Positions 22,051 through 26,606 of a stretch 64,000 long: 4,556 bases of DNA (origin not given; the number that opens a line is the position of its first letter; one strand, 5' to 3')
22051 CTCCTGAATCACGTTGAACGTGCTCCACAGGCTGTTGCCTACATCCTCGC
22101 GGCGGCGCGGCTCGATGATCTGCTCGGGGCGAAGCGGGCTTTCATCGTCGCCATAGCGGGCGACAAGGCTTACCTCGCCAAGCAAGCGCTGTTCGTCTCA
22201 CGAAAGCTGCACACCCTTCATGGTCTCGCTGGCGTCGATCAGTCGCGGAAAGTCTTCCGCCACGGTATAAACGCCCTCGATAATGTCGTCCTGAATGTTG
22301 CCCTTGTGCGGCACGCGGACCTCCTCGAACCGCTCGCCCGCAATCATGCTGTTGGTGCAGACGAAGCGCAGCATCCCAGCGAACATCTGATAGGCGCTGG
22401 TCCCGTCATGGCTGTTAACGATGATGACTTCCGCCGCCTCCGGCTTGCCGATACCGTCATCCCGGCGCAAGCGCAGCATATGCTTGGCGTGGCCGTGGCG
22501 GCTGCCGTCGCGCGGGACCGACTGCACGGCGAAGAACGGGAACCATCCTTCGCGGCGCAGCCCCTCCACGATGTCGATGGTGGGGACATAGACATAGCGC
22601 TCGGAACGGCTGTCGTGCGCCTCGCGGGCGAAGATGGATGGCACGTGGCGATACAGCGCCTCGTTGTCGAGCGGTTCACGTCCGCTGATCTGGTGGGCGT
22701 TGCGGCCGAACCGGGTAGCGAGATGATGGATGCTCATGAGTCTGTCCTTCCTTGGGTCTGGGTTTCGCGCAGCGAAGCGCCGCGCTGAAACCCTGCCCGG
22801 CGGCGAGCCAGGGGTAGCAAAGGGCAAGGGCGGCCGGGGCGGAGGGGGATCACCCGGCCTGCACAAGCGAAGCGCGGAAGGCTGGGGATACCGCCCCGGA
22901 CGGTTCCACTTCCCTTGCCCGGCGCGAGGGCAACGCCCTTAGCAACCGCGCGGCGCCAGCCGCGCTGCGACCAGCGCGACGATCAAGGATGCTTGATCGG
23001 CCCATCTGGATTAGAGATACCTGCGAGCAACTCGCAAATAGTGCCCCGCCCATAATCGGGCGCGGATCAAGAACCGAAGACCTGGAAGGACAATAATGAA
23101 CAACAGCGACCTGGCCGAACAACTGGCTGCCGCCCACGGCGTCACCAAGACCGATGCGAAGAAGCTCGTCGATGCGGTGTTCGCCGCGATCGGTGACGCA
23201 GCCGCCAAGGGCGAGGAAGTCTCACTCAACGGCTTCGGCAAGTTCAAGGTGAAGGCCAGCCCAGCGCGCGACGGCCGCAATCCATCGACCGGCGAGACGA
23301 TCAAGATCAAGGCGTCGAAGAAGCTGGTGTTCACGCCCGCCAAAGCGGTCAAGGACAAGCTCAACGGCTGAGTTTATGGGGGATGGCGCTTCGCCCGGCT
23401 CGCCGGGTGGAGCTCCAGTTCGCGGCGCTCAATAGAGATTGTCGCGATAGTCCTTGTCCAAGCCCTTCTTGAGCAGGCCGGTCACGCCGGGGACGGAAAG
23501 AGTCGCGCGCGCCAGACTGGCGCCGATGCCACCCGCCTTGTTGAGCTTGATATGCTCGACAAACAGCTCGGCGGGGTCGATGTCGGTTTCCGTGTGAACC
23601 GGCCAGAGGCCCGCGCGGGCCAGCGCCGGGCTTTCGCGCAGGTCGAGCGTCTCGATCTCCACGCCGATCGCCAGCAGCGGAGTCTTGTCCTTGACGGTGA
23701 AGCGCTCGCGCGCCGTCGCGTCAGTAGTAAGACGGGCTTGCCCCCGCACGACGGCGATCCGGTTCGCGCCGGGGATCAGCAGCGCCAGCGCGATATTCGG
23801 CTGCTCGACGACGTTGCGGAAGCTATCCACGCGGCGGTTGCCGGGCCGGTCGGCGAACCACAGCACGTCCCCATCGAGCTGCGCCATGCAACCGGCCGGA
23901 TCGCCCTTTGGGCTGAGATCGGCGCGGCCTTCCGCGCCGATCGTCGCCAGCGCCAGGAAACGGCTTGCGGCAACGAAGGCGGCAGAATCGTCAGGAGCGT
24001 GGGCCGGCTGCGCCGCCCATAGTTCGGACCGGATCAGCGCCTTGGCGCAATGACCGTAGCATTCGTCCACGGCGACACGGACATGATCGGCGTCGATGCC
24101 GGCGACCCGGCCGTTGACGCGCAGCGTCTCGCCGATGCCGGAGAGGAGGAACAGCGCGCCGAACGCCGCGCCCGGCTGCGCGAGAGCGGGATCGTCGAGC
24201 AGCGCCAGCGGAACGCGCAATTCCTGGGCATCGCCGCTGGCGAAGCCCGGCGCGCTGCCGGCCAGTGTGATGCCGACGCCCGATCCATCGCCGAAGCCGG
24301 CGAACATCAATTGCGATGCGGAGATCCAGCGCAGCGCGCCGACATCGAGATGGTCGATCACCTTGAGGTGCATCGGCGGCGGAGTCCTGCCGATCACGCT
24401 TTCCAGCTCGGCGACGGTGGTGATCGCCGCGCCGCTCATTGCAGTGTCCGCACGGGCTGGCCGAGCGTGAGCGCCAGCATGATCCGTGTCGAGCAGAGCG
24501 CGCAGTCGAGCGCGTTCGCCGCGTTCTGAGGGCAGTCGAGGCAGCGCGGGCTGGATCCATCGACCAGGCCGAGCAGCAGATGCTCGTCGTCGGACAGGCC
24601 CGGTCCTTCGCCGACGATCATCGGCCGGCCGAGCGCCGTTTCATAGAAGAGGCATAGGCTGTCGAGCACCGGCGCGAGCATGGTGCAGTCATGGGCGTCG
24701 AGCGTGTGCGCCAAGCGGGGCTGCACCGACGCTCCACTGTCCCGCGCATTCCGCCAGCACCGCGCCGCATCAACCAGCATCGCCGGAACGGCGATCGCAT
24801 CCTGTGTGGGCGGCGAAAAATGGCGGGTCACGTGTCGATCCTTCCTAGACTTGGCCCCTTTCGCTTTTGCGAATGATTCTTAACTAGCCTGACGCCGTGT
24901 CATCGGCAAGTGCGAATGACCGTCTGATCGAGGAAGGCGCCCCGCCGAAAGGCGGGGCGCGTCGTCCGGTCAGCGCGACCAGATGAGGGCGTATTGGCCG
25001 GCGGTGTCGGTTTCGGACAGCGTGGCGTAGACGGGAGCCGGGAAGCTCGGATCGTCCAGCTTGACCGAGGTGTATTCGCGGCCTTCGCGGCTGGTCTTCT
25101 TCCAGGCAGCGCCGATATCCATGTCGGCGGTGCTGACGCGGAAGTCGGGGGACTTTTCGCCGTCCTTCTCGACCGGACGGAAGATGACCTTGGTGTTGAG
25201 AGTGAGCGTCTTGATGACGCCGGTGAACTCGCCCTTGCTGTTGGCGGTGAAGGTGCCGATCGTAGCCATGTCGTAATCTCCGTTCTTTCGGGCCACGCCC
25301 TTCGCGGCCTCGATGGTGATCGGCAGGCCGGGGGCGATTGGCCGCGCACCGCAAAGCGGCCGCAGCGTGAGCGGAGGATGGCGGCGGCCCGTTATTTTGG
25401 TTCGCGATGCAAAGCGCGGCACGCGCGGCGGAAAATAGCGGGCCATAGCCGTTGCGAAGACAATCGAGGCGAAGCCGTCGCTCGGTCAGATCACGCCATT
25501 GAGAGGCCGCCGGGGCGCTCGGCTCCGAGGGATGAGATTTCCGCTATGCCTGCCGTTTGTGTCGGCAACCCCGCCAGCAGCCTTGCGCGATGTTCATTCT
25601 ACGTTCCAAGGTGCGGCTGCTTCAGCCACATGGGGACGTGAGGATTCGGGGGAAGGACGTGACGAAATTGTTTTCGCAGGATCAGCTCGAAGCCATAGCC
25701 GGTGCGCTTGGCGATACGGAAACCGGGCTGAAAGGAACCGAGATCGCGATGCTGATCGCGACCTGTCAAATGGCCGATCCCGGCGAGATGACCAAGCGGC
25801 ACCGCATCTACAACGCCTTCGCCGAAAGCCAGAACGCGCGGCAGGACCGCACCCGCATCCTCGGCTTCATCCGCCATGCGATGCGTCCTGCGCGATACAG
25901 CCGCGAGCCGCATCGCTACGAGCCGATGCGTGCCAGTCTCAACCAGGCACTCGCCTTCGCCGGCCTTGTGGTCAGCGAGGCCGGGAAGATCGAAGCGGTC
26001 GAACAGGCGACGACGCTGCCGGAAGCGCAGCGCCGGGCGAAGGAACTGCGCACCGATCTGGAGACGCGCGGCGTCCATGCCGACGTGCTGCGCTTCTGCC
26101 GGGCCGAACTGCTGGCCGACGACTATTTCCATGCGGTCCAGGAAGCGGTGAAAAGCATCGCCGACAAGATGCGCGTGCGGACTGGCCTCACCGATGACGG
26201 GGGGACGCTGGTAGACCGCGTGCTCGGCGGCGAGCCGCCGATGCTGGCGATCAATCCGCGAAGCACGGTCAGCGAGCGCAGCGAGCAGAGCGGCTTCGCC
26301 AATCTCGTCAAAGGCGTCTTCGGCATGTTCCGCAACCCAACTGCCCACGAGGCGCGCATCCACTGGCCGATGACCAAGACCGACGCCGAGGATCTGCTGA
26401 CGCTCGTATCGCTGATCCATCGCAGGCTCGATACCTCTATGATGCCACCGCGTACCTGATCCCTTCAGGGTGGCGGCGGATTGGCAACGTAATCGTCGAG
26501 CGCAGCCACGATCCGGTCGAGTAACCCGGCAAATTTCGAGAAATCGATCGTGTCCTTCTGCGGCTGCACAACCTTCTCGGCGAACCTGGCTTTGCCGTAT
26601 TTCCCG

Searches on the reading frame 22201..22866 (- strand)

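Call 39: search_protein_families(library=pfam, proteins=[window:22201-22866:-], max_evalue=0.001)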
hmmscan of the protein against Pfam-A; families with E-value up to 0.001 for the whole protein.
window:22201-22866:- (222 aa): 1 family
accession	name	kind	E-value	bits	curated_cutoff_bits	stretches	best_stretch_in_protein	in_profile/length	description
PF06067.16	DUF932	-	1.9e-34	119.9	23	1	83-222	1-145/227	Domain of unknown function (DUF932)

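Call 53: search_protein_families(library=padloc, proteins=[window:22201-22866:-], max_evalue=0.001)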
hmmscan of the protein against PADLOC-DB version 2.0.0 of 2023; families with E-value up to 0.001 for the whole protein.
window:22201-22866:- (222 aa): 0 families

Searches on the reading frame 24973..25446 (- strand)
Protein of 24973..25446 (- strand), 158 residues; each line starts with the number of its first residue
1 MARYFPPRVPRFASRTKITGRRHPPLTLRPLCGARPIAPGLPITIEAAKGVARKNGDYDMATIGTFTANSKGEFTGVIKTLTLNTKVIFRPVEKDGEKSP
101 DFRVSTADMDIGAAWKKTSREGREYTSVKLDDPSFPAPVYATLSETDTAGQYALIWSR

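Call 39: search_protein_families(library=pfam, proteins=[window:24973-25446:-], max_evalue=0.001)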
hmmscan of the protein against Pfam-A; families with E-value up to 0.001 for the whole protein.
window:24973-25446:- (158 aa): 1 family
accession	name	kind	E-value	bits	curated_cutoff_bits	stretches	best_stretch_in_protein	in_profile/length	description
PF05284.17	DUF736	-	8.5e-32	109.5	22.1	1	62-158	1-98/99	Protein of unknown function (DUF736)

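Call 53: search_protein_families(library=padloc, proteins=[window:24973-25446:-], max_evalue=0.001)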
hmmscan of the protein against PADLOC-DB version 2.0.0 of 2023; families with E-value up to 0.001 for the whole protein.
window:24973-25446:- (158 aa): 0 families

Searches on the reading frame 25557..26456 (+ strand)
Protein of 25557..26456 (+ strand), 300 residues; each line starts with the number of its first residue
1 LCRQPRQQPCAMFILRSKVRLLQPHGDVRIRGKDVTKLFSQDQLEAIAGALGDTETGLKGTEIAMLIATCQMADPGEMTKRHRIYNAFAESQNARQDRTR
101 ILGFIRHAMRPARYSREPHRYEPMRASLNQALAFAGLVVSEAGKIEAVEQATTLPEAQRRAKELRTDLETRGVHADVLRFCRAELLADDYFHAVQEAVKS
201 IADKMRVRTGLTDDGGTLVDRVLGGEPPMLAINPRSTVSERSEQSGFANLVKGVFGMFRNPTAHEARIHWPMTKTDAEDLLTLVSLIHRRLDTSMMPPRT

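Call 3: search_protein_families(library=pfam, proteins=[window:25557-26456:+], max_evalue=0.01)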
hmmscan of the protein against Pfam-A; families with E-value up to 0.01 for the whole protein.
window:25557-26456:+ (300 aa): 1 family
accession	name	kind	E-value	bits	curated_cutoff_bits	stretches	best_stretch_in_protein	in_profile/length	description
PF09509.15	Hypoth_Ymh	-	5.1e-40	136.5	25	1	171-291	1-119/119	Protein of unknown function (Hypoth_ymh)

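Call 4: search_protein_families(library=padloc, proteins=[window:25557-26456:+], max_evalue=0.01)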
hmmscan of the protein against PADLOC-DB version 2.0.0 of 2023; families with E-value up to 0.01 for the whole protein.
window:25557-26456:+ (300 aa): 3 families
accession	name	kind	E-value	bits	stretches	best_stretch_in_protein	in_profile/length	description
PDLC03987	PD-Lambda-3_B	-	3.6e-81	270.4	1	37-295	5-264/270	-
PDLC03988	PD-Lambda-3_B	-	1.3e-56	189.5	1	38-249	6-218/222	-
PDLC02412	Aga_HEPN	-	4e-11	40.6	1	172-282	253-364/382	Class II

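Call 5: search_protein_families(library=ncbifam, proteins=[window:25557-26456:+], max_evalue=0.01)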
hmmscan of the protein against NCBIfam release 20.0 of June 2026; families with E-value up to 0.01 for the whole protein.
window:25557-26456:+ (300 aa): 1 family
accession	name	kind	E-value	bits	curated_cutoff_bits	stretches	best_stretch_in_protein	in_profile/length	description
TIGR02391.1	hypoth_ymh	hypoth_equivalog_domain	2e-37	128.1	39.45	1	173-293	1-122/125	TIGR02391 family protein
